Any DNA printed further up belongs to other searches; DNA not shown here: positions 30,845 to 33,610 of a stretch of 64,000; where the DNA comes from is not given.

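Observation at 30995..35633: Four-gene operon: a HerA/FtsK-type translocase ATPase plus one active and two inactivated KaiC/RecA-fold proteins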

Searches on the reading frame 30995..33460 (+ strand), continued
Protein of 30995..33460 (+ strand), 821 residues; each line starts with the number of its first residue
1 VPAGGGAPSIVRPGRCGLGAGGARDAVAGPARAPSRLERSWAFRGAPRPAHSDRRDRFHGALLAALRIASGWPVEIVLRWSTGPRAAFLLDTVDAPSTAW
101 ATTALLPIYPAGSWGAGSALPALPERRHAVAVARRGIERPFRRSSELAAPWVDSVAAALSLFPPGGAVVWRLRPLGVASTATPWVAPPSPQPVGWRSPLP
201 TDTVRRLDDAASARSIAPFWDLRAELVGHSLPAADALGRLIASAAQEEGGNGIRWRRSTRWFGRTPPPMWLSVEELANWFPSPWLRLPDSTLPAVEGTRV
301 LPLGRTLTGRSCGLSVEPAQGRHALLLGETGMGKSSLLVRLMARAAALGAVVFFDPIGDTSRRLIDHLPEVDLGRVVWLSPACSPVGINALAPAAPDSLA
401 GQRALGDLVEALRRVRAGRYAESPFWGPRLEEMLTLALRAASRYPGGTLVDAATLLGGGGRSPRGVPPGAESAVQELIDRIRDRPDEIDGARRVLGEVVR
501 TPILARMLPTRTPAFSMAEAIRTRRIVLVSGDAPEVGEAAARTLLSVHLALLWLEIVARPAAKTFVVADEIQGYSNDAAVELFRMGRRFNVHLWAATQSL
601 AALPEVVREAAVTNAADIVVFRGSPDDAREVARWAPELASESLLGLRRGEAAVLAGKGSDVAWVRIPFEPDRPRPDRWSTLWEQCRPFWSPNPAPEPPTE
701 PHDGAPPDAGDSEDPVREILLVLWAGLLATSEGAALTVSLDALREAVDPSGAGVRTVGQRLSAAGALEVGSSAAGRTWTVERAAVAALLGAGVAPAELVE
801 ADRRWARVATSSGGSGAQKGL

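Call 25: search_protein_families(library=pfam, proteins=[L027:9379-10146:+, L027:10649-11263:+, L027:11431-12054:+, L027:12162-13700:+, L071:9580-10341:+, L071:10800-11858:-, L071:12155-12625:+, L071:12856-14136:+, L071:14207-14869:-], max_evalue=0.001)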
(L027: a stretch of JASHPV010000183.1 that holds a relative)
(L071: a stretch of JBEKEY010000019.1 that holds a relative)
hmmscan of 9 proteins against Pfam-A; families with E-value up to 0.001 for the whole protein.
L027:9379-10146:+ (255 aa): 0 families

L027:10649-11263:+ (204 aa): 0 families

L027:11431-12054:+ (207 aa): 0 families

L027:12162-13700:+ (512 aa): 0 families

L071:9580-10341:+ (253 aa): 0 families

L071:10800-11858:- (352 aa): 4 families
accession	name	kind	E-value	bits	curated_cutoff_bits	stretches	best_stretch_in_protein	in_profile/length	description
PF00072.30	Response_reg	-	2.5e-22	79.6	30.2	1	3-111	1-109/111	Response regulator receiver domain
PF24038.1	DUF7347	-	2.5e-06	28.1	27.6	1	252-321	3-73/77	Domain of unknown function (DUF7347)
PF12840.13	HTH_20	-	1.4e-05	25.4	27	1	257-307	1-51/51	Helix-turn-helix domain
PF01022.26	HTH_5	-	0.00036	20.8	22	1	259-305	1-46/47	Bacterial regulatory protein, arsR family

L071:12155-12625:+ (156 aa): 0 families

L071:12856-14136:+ (426 aa): 5 families
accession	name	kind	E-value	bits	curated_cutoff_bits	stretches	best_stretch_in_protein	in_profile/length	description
PF00072.30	Response_reg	-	1.9e-24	86.4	30.2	1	50-159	1-110/111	Response regulator receiver domain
PF24038.1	DUF7347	-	3.3e-07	30.9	27.6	1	301-369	5-74/77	Domain of unknown function (DUF7347)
PF01022.26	HTH_5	-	5.5e-07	29.8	22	1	306-352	1-46/47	Bacterial regulatory protein, arsR family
PF12840.13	HTH_20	-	1.1e-06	29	27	1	304-353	1-50/51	Helix-turn-helix domain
PF25213.1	HVO_A0261_N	-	0.00019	21.7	35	1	305-368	9-70/86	HVO_A0261 N-terminal domain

L071:14207-14869:- (220 aa): 0 families

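Call 29: search_solved_structures(query=A2, max_evalue=1, show_alignments=2)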
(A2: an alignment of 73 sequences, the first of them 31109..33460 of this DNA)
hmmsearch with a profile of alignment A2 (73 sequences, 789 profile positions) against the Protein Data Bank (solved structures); distinct sequences matched with E-value up to 1: 38.
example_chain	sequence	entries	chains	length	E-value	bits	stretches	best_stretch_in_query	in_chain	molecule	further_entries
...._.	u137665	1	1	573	5.2e-05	25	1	251-333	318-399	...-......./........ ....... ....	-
7zd5_C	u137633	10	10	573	5.2e-05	25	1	251-333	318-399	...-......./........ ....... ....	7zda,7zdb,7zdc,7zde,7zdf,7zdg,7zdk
7zds_C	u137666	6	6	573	5.2e-05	25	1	251-333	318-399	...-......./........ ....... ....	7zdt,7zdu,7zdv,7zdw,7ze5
9tby_C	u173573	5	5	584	5.4e-05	25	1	251-333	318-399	Glutathione/L-cysteine transport system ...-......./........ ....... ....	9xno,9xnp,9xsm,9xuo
8j4u_M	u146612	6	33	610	0.00013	23.7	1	277-344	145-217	Nucleoside triphosphate hydrolase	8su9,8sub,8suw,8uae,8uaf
8ipt_C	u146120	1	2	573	0.00014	23.6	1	248-333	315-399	ABC transporter, CydDC cysteine exporter (CydDC-E) family, permease/ATP-binding protein Cy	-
8ips_A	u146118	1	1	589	0.00014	23.6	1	248-333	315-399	ABC transporter, CydDC cysteine exporter (CydDC-E) family, permease/ATP-binding protein Cy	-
9x1l_A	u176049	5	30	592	0.00031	22.5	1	280-341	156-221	DNA helicase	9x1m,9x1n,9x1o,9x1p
1gl6_A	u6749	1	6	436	0.00042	22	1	288-343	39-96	ATPASE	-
1e9r_A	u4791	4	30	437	0.00042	22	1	288-343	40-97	CONJUGAL TRANSFER PROTEIN TRWB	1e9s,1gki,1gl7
4d2i_A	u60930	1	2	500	0.0019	19.9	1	298-338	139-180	HERA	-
8wiv_A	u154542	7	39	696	0.003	19.2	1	275-345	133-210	Helicase HerA central domain-containing protein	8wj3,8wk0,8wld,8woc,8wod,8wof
4nh0_A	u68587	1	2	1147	0.0041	18.7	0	270-324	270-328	Cell divisionFtsK/SpoIIIE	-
8j5q_D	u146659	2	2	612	0.019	16.6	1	290-331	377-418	Uncharacterized ABC transporter ATP-binding protein Rv1281c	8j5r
8j5s_D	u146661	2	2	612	0.019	16.6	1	290-331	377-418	Uncharacterized ABC transporter ATP-binding protein Rv1281c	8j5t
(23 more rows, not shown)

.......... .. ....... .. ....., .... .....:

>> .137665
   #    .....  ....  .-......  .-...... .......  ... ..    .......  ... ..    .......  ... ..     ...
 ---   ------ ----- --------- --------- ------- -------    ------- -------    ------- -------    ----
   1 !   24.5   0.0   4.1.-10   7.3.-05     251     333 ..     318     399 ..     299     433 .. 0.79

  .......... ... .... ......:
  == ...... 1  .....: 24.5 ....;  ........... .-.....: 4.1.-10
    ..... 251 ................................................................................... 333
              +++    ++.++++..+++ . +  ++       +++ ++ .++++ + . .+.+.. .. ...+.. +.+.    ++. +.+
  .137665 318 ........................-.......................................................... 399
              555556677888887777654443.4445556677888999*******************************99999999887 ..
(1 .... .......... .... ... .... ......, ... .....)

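Call 36: predict_structure(alignment_id=A2)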
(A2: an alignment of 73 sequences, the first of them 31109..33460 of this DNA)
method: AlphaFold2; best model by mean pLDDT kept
length: 783 residues; sequences in the alignment: 73
mean_pLDDT: 89.3   pTM: 0.74
mean pLDDT of the five models: 89.3, 88.4, 88.1, 87.7, 84.8
residues with pLDDT >= 90: 559; 70-90: 156; 50-70: 52; < 50: 16
segments of 3 or more residues with pLDDT < 50: 664-673, 778-783
pLDDT, mean of each block of 10 residues (from residue 1): 84 78 96 93 91 95 95 84 68 93 90 94 91 89 60 77 89 90 95 92 95 93 79 96 89 66 89 89 96 96 97 97 97 97 94 92 93 77 65 95 97 97 94 97 94 92 93 95 95 93 94 94 90 92 96 97 95 97 97 89 93 92 89 91 95 81 48 71 96 87 95 93 92 91 95 86 96 65 33
secondary structure, 60 per line:
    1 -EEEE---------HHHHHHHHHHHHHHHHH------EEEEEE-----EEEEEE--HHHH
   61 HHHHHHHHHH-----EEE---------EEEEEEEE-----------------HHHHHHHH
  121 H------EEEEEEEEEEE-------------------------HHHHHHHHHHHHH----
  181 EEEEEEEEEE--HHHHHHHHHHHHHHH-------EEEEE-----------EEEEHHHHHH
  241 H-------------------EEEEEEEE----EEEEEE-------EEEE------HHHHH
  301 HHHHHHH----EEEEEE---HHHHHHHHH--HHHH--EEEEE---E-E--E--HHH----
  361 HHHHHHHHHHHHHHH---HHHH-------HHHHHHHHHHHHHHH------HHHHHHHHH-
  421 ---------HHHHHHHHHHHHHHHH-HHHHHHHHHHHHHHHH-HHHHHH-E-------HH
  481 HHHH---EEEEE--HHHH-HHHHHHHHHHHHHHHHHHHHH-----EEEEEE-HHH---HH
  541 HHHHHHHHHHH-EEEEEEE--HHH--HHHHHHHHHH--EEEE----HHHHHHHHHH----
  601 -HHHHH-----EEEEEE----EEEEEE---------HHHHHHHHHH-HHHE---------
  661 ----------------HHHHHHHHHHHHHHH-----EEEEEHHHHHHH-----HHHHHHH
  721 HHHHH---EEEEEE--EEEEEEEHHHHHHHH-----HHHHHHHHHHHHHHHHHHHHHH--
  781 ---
elements in order (helices of 4 or more, strands of 3 or more residues): E2-5 H15-31 E38-43 E49-54 H57-70 E76-78 E88-95 H113-121 E128-138 H164-176 E181-190 H193-207 E215-219 E231-234 H235-241 E261-268 E273-278 E286-289 H296-307 E312-317 H321-329 H332-335 E338-342 H361-375 H379-382 H390-404 H411-419 H430-445 H447-462 H464-469 H479-484 E488-492 H495-498 H500-520 E526-531 H539-551 E553-559 H567-576 E579-582 H587-596 H602-606 E612-617 E622-627 H637-646 H677-691 E697-701 H702-708 H714-725 E729-734 E737-743 H744-751 H757-778

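Call 39: fold_search(model_id=the predicted structure, library=pdb)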
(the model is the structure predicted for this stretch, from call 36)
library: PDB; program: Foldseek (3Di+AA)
matches with E <= 10: 838; with E <= 0.001: 152
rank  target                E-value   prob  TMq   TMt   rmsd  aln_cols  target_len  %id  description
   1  8rtd_O                2.4e-14  1.00  0.38  0.37  11.8       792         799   13  Stalk-Arches-IMC structure from the fully-assembled R388 type IV secretion system determined by cryo-EM. (released 2024-06-19)
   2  8rtd_T                5.0e-14  1.00  0.38  0.37  11.9       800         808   12  Stalk-Arches-IMC structure from the fully-assembled R388 type IV secretion system determined by cryo-EM. (released 2024-06-19)
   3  8rtd_P                1.0e-12  1.00  0.37  0.37  12.0       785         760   13  Stalk-Arches-IMC structure from the fully-assembled R388 type IV secretion system determined by cryo-EM. (released 2024-06-19)
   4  7o43_B                1.9e-11  1.00  0.40  0.39  15.0       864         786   12  TrwK/VirB4unbound dimer complex from R388 type IV secretion system determined by cryo-EM. (released 2022-06-22)
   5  4d2i_A                3.2e-11  1.00  0.32  0.51  12.7       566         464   14  Crystal structure of the HerA hexameric DNA translocase from Sulfolobus solfataricus bound to AMP-PNP (released 2014-12-03)
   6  8wet_A                3.2e-11  1.00  0.31  0.39  12.8       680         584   15  The cryo-EM structure of TdpAB complex (released 2025-01-22)
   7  7es4                  5.0e-11  1.00  0.33  0.65   6.8       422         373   12  the crystral structure of DndH-C-domain (released 2022-05-11)
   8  8rtd_V                5.7e-11  1.00  0.33  0.36  12.0       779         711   12  Stalk-Arches-IMC structure from the fully-assembled R388 type IV secretion system determined by cryo-EM. (released 2024-06-19)
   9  7o42_A                6.6e-11  1.00  0.35  0.30  12.3       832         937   12  TrwK/VirB4unbound trimer of dimers complex (with Hcp1) from the R388 type IV secretion system determined by cryo-EM. (released 2022-06-22)
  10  9x1m_A                8.7e-11  1.00  0.31  0.40  13.5       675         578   13  The cryo-EM structure of HerA-NurA complex with AMPPNP and dsDNA from Thermococcus kodakarensis (released 2026-02-04)
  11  8wfd_A                1.1e-10  1.00  0.32  0.42  14.3       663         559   16  The cryo-EM structure of TdpAB in complex with AMPPNP and DNA (released 2025-01-22)
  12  4d2i_B                1.4e-10  1.00  0.32  0.50  11.3       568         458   13  Crystal structure of the HerA hexameric DNA translocase from Sulfolobus solfataricus bound to AMP-PNP (released 2014-12-03)
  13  8rtb_A                1.4e-10  1.00  0.31  0.32  12.8       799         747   11  Extended inner membrane complex (IMC) protomer structure (TrwM/VirB3-TrwK/VirB4-TrwI/VirB6-TrwG/VirB8-TrwE/VirB10) fro (released 2024-06-19)
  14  8wfd_D                2.2e-10  1.00  0.31  0.40  13.1       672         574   14  The cryo-EM structure of TdpAB in complex with AMPPNP and DNA (released 2025-01-22)
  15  8wfd_E                2.5e-10  1.00  0.30  0.38  12.8       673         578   15  The cryo-EM structure of TdpAB in complex with AMPPNP and DNA (released 2025-01-22)
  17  4ag5_A                9.5e-10  1.00  0.34  0.65   6.5       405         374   16  Structure of VirB4 of Thermoanaerobacter pseudethanolicus (released 2012-07-04)
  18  1e9s_A                1.0e-09  1.00  0.36  0.63   5.2       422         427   15  Bacterial conjugative coupling protein TrwBdeltaN70. Unbound monoclinic form. (released 2001-02-06)
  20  1e9s_K                1.2e-09  1.00  0.33  0.58   7.1       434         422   14  Bacterial conjugative coupling protein TrwBdeltaN70. Unbound monoclinic form. (released 2001-02-06)
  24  1e9s_F                1.9e-09  1.00  0.33  0.57   6.7       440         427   14  Bacterial conjugative coupling protein TrwBdeltaN70. Unbound monoclinic form. (released 2001-02-06)
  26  1e9s_L                2.3e-09  1.00  0.35  0.62   4.8       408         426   15  Bacterial conjugative coupling protein TrwBdeltaN70. Unbound monoclinic form. (released 2001-02-06)
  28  1e9s_D                2.5e-09  1.00  0.33  0.58   7.0       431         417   14  Bacterial conjugative coupling protein TrwBdeltaN70. Unbound monoclinic form. (released 2001-02-06)
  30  1e9s_I                2.6e-09  1.00  0.35  0.62   4.9       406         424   15  Bacterial conjugative coupling protein TrwBdeltaN70. Unbound monoclinic form. (released 2001-02-06)
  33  1e9s_J                2.9e-09  1.00  0.33  0.58   6.9       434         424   14  Bacterial conjugative coupling protein TrwBdeltaN70. Unbound monoclinic form. (released 2001-02-06)
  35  1e9s_H                3.5e-09  1.00  0.35  0.62   5.0       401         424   16  Bacterial conjugative coupling protein TrwBdeltaN70. Unbound monoclinic form. (released 2001-02-06)
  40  1e9s_M                3.8e-09  1.00  0.33  0.58   6.9       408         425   15  Bacterial conjugative coupling protein TrwBdeltaN70. Unbound monoclinic form. (released 2001-02-06)
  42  1e9s_E                4.2e-09  1.00  0.37  0.64   5.2       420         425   15  Bacterial conjugative coupling protein TrwBdeltaN70. Unbound monoclinic form. (released 2001-02-06)
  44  1e9s_G                4.6e-09  1.00  0.37  0.63   5.3       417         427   15  Bacterial conjugative coupling protein TrwBdeltaN70. Unbound monoclinic form. (released 2001-02-06)
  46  4ag5_B                4.8e-09  1.00  0.31  0.60   8.2       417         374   15  Structure of VirB4 of Thermoanaerobacter pseudethanolicus (released 2012-07-04)
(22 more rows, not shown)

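Call 44: search_protein_families(library=pfam, proteins=[L039:9370-9912:-, L029:9798-11450:-, L053:9498-9980:-, L055:9547-10089:-, L029:11216-11635:-], max_evalue=0.01)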
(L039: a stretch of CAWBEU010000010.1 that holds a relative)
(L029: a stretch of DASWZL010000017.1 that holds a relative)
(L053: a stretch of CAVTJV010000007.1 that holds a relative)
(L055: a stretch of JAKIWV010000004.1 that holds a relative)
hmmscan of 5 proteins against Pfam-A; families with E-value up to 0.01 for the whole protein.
L039:9370-9912:- (180 aa): 1 family
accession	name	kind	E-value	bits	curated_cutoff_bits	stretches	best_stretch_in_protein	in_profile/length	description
PF08002.16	DUF1697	-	7.6e-38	130.5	24.4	1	1-138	1-137/137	Protein of unknown function (DUF1697)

L029:9798-11450:- (550 aa): 0 families

L053:9498-9980:- (160 aa): 0 families

L055:9547-10089:- (180 aa): 1 family
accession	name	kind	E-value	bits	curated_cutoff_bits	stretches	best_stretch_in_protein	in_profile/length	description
PF08002.16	DUF1697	-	6.7e-36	124.2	24.4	1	1-138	1-137/137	Protein of unknown function (DUF1697)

L029:11216-11635:- (139 aa): 0 families

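Call 56: search_protein_families(library=pfam, proteins=[L001:16396-17082:+, L001:14459-15118:-], max_evalue=0.01)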
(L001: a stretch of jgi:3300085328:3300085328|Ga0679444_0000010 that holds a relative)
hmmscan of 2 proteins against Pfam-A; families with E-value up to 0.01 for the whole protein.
L001:16396-17082:+ (228 aa): 0 families

L001:14459-15118:- (219 aa): 0 families

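Call 67: search_dna_similar(query=window:31073-33460:+, collection=plasmids, mode=protein, max_evalue=0.001, max_rows=12)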
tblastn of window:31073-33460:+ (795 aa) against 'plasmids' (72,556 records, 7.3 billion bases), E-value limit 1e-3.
Records with a match: 7; places in all: 8; records where one place covers at least 80% of the query: 0.
Best place of each record, by identity: <60% 7.
By first word of the organism name: Halobaculum 2; Halalkalicoccus 2; Rhodococcus 1; Halorubrum 1; Haladaptatus 1.
By predicted mobility (MOB-suite, as given by PLSDB): non-mobilizable 6; conjugative 1.
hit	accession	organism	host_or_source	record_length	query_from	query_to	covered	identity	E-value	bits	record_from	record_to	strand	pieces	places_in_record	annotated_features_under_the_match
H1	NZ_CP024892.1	Rhodococcus ruber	cell culture,activated sludge from ...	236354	294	628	42%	29.0%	7e-13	81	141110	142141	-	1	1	DUF87 domain-containing protein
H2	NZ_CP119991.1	Halobaculum marinum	cell culture,sediment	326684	296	589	37%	24.2%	5e-9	68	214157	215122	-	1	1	hypothetical protein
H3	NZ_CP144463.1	Halalkalicoccus sp. FCH27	cell culture,Salt lake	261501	282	519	30%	26.7%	1e-5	57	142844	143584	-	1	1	type IV secretion system DNA-binding domain-containing protein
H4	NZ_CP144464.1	Halalkalicoccus sp. FCH27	cell culture,Salt lake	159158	282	519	30%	26.3%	7e-6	58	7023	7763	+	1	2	type IV secretion system DNA-binding domain-containing protein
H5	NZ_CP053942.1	Halorubrum salinarum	soil,single cell,solar salt farm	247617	296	503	26%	29.5%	8e-7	61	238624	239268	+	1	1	type IV secretion system DNA-binding domain-containing protein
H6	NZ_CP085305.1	Haladaptatus pallidirubidus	cell culture,saline soil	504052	280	430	19%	33.5%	5e-5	55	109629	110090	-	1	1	ATP-binding protein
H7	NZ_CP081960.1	Halobaculum magnesiiphilum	cell culture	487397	296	430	17%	33.8%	7e-9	67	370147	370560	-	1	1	DUF87 domain-containing protein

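Call 68: search_dna_similar(query=window:31073-33460:+, collection=phages, mode=protein, max_evalue=0.001, max_rows=12)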
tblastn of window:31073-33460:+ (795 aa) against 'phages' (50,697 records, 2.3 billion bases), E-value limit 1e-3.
No match.
